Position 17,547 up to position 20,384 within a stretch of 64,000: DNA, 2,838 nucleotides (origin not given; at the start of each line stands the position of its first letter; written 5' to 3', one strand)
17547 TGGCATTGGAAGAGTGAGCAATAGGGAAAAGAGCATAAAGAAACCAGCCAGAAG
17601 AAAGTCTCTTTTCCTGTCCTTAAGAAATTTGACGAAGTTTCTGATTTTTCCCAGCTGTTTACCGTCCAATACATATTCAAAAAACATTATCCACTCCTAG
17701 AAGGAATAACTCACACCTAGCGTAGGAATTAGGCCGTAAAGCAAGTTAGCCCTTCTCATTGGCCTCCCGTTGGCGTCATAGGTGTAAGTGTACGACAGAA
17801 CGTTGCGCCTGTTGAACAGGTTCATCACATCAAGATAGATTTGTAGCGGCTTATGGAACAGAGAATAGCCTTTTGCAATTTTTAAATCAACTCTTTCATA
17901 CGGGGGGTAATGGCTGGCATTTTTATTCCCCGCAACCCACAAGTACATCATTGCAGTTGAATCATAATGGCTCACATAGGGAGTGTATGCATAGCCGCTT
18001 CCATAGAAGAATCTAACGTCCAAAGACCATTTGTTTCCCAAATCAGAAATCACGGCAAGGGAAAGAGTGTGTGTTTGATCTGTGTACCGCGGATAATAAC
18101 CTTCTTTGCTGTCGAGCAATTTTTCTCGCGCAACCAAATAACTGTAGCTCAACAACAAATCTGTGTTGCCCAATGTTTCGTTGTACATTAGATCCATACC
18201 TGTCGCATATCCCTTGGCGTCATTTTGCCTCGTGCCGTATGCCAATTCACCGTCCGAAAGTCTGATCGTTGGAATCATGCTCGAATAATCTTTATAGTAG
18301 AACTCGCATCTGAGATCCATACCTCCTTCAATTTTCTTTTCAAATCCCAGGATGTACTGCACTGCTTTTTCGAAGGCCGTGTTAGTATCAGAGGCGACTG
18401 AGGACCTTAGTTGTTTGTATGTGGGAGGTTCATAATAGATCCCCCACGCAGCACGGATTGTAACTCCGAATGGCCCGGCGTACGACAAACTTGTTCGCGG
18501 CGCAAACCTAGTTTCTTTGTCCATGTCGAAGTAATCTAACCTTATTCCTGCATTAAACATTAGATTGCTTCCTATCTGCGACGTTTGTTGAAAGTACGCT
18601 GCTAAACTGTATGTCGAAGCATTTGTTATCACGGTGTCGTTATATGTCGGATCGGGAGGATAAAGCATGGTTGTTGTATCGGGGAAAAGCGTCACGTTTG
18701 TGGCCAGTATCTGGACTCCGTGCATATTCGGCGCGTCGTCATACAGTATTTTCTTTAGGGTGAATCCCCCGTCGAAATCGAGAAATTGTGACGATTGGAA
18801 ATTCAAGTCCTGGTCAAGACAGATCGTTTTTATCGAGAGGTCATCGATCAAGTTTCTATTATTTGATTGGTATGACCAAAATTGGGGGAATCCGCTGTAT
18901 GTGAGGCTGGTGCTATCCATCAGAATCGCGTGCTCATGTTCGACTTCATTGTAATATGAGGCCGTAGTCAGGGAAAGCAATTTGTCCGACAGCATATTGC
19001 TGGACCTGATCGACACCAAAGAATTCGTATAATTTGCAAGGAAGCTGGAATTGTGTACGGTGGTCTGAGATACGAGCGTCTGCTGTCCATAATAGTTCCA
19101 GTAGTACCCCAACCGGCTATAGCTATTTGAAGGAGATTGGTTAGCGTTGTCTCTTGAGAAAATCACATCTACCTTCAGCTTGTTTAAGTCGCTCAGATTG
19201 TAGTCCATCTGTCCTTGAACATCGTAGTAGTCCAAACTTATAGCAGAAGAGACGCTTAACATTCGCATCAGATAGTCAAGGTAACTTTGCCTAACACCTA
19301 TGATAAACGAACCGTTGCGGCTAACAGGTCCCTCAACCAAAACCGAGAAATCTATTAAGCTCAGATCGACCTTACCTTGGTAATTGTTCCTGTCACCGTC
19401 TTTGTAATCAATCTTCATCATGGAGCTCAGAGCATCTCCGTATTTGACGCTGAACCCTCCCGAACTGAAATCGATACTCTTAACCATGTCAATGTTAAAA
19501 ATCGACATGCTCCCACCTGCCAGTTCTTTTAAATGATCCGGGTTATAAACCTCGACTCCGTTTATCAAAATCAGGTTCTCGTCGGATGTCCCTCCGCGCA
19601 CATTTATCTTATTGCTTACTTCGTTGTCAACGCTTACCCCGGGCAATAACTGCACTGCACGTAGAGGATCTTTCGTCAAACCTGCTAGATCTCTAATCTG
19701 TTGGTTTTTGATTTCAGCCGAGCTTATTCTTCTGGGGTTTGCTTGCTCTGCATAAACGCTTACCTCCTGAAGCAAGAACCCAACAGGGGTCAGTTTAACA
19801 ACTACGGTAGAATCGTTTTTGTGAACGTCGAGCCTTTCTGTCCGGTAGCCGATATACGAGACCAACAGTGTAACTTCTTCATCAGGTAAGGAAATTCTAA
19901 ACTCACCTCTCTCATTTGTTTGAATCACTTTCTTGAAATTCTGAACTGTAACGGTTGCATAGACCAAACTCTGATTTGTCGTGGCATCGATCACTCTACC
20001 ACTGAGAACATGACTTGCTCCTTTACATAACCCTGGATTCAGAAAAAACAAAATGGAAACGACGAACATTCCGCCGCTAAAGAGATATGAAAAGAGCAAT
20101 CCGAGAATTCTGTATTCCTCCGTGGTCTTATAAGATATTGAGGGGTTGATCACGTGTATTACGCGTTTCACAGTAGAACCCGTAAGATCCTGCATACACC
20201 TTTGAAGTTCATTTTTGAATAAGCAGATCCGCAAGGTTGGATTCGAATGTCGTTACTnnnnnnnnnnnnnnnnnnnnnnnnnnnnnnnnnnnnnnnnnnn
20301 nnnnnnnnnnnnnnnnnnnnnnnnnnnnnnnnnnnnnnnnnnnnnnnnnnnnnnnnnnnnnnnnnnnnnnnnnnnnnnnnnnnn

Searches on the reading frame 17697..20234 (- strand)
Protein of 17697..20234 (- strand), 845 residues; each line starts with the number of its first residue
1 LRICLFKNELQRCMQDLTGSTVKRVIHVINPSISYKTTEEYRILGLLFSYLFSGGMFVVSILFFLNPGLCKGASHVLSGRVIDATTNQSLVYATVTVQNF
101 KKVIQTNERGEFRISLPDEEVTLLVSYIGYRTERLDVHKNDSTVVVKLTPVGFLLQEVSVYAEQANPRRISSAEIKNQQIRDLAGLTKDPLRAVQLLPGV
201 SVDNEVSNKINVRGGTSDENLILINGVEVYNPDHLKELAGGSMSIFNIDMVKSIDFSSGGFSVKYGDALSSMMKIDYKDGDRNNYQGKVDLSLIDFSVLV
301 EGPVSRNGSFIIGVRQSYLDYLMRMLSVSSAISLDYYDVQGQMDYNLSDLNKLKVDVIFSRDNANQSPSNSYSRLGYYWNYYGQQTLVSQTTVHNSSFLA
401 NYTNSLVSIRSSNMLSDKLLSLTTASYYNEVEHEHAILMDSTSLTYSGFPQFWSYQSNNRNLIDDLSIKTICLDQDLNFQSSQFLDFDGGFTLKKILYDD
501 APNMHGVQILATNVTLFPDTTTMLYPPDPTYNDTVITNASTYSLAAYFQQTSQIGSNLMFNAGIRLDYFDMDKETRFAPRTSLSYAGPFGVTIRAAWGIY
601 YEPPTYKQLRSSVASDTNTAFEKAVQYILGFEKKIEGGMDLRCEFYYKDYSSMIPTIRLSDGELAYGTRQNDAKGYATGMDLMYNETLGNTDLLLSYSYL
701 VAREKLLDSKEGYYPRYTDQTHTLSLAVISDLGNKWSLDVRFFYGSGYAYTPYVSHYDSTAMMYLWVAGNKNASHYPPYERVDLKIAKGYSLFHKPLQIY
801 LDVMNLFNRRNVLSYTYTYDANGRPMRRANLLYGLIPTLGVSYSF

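Call 5: search_protein_families(library=pfam, proteins=[window:17697-20234:-], max_evalue=0.01)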
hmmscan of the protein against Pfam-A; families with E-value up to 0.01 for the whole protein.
window:17697-20234:- (845 aa): 5 families
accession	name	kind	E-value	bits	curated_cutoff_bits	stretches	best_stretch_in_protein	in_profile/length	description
PF00593.30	TonB_dep_Rec_b-barrel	-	1.7e-17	64.9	27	1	348-806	10-436/436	TonB dependent receptor-like, beta-barrel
PF13715.12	CarbopepD_reg_2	-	2.3e-15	56.8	32.2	1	77-160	1-88/88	CarboxypepD_reg-like domain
PF13620.12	CarboxypepD_reg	-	9.8e-12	45.5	32.3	1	77-144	2-76/82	Carboxypeptidase regulatory-like domain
PF07715.20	Plug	-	1.2e-10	42.2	23.9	1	171-267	10-101/107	TonB-dependent Receptor Plug Domain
PF25183.1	OMP_b-brl_4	-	3.7e-05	22.8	30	0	574-627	435-485/838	Outer membrane beta barrel domain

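Call 6: search_protein_families(library=ncbifam, proteins=[window:17697-20234:-], max_evalue=0.01)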
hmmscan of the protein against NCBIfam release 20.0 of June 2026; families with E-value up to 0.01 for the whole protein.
window:17697-20234:- (845 aa): 1 family
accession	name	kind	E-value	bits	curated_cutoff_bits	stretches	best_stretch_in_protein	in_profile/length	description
TIGR01786.1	TonB-hemlactrns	subfamily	5.5e-08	31.6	323.75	1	157-266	15-121/719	TonB-dependent hemoglobin/transferrin/lactoferrin family receptor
